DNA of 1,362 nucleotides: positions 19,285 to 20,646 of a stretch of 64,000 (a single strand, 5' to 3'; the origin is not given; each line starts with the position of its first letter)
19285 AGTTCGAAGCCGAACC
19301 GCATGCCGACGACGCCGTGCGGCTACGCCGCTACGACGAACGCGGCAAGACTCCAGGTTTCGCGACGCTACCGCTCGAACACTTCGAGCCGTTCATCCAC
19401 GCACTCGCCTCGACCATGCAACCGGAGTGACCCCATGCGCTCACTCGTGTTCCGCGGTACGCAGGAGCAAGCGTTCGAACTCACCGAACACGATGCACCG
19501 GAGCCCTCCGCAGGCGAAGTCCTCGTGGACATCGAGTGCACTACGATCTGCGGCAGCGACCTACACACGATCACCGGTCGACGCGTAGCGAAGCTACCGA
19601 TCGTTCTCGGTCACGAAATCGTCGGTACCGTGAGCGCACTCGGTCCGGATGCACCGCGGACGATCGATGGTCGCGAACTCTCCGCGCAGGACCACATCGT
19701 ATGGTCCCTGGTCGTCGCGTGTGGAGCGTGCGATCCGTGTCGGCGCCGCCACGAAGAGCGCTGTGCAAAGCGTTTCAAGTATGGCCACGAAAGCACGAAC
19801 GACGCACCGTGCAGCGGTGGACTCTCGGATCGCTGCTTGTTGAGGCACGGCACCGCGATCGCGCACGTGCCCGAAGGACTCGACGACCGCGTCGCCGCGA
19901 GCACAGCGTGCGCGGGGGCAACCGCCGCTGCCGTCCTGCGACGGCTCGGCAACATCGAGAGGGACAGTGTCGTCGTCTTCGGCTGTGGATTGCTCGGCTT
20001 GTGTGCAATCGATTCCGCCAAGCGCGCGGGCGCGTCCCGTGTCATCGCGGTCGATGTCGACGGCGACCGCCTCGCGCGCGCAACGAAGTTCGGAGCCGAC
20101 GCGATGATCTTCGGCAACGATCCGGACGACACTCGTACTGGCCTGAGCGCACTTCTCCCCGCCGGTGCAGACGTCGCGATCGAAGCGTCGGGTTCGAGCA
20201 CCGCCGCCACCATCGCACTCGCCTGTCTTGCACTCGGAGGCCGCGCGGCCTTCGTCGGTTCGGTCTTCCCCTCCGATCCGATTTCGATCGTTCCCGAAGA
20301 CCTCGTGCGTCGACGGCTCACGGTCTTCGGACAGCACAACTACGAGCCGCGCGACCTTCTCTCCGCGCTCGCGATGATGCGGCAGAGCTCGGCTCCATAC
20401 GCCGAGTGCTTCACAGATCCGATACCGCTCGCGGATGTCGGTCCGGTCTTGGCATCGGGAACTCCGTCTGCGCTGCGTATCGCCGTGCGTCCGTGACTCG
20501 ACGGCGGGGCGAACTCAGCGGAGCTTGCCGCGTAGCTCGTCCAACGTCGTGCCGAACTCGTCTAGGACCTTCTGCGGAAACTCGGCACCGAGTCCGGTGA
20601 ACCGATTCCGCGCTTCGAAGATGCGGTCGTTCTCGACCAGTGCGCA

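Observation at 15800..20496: Compact operon combining a PhnZ-like HD-domain oxygenase with an FAD amine oxidoreductase, a Zn-alcohol dehydrogenase and a membrane protein: candidate non-canonical oxidative phosphonate C-P cleavage pathway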

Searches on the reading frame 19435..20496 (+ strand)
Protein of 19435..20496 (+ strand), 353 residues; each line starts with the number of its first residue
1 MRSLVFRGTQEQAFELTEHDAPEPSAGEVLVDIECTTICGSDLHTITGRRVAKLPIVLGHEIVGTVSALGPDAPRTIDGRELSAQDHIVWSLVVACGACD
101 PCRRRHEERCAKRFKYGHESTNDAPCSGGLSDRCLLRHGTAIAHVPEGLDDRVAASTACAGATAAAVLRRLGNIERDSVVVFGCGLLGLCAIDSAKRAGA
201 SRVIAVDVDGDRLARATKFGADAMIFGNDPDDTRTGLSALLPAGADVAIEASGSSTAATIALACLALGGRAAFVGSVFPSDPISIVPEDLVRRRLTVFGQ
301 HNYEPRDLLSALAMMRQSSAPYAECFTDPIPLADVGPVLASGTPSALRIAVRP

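Call 4: search_protein_families(library=ncbifam, proteins=[window:19435-20496:+], max_evalue=0.01)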
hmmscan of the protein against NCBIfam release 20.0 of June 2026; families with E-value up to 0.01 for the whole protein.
window:19435-20496:+ (353 aa): 23 families
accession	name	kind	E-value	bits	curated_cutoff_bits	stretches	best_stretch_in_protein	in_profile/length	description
TIGR03366.1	HpnZ_proposed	hypoth_equivalog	8.1e-97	324.2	328.1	1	22-335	1-315/315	putative phosphonate catabolism associated alcohol dehydrogenase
NF003808.0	PRK05396.1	equivalog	1.3e-35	122.9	380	1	7-301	6-287/341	L-threonine 3-dehydrogenase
NF010344.0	PRK13771.1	subfamily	8.6e-35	120.3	349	1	1-318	1-298/334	putative alcohol dehydrogenase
TIGR00692.1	tdh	equivalog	3.7e-34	118.3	458.35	1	11-299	8-284/340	L-threonine 3-dehydrogenase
NF006940.0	PRK09422.1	equivalog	1.6e-33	116.1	344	1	9-299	7-282/338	alcohol dehydrogenase AdhP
TIGR03451.1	mycoS_dep_FDH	equivalog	2.4e-31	108.8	512.9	1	9-281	9-282/358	S-(hydroxymethyl)mycothiol dehydrogenase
NF041172.1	AcrlCoa_red_Thmprot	equivalog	1.2e-30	106.7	500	1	1-318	1-299/334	acryloyl-CoA reductase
NF041097.1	keto_inos_dh_IolM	equivalog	9.5e-30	103.5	450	1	10-279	36-315/389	scyllo-inosose 3-dehydrogenase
NF007489.0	PRK10083.1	equivalog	3.1e-29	102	376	1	10-299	8-281/339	Zn-dependent oxidoreductase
TIGR03989.1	Rxyl_3153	subfamily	1.2e-26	93.9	440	1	10-270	10-282/370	NDMA-dependent alcohol dehydrogenase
NF047908.1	AldhRedAhr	equivalog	3.9e-26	91.7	470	1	10-323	12-307/335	NADPH-dependent aldehyde reductase Ahr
NF007375.0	PRK09880.1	equivalog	1.1e-23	83.6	469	1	25-266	26-257/344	L-idonate 5-dehydrogenase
TIGR02818.1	adh_III_F_hyde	equivalog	2.4e-23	82.8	543.95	2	163-294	173-306/368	S-(hydroxymethyl)glutathione dehydrogenase/class III alcohol dehydrogenase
TIGR03201.1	dearomat_had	equivalog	2e-20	73.2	338.65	1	16-276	13-273/349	6-hydroxycyclohex-1-ene-1-carbonyl-CoA dehydrogenase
NF007642.0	PRK10309.1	equivalog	2.4e-19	69.8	550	1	13-279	11-264/347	galactitol-1-phosphate 5-dehydrogenase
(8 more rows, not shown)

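Call 5: search_protein_families(library=pfam, proteins=[window:19435-20496:+], max_evalue=0.01)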
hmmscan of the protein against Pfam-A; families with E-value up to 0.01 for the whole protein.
window:19435-20496:+ (353 aa): 6 families
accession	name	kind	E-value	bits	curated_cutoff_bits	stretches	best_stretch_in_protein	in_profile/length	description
PF00107.32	ADH_zinc_N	-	1.8e-21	76.9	31.8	1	187-314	2-126/129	Zinc-binding dehydrogenase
PF08240.17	ADH_N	-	7.1e-18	65.2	23.5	1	26-140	2-98/104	Alcohol dehydrogenase GroES-like domain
PF03435.24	Sacchrp_dh_NADP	-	0.00011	23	25.1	1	179-268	1-92/129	Saccharopine dehydrogenase NADP binding domain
PF01262.27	AlaDh_PNT_C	-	0.00038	20.4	23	1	172-222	21-74/214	Alanine dehydrogenase/PNT, C-terminal domain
PF16912.11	Glu_dehyd_C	-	0.005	16.8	34.9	1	168-319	23-177/211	Glucose dehydrogenase C-terminus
PF02254.24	TrkA_N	-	0.0088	16.8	23.8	0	179-262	1-80/116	TrkA-N domain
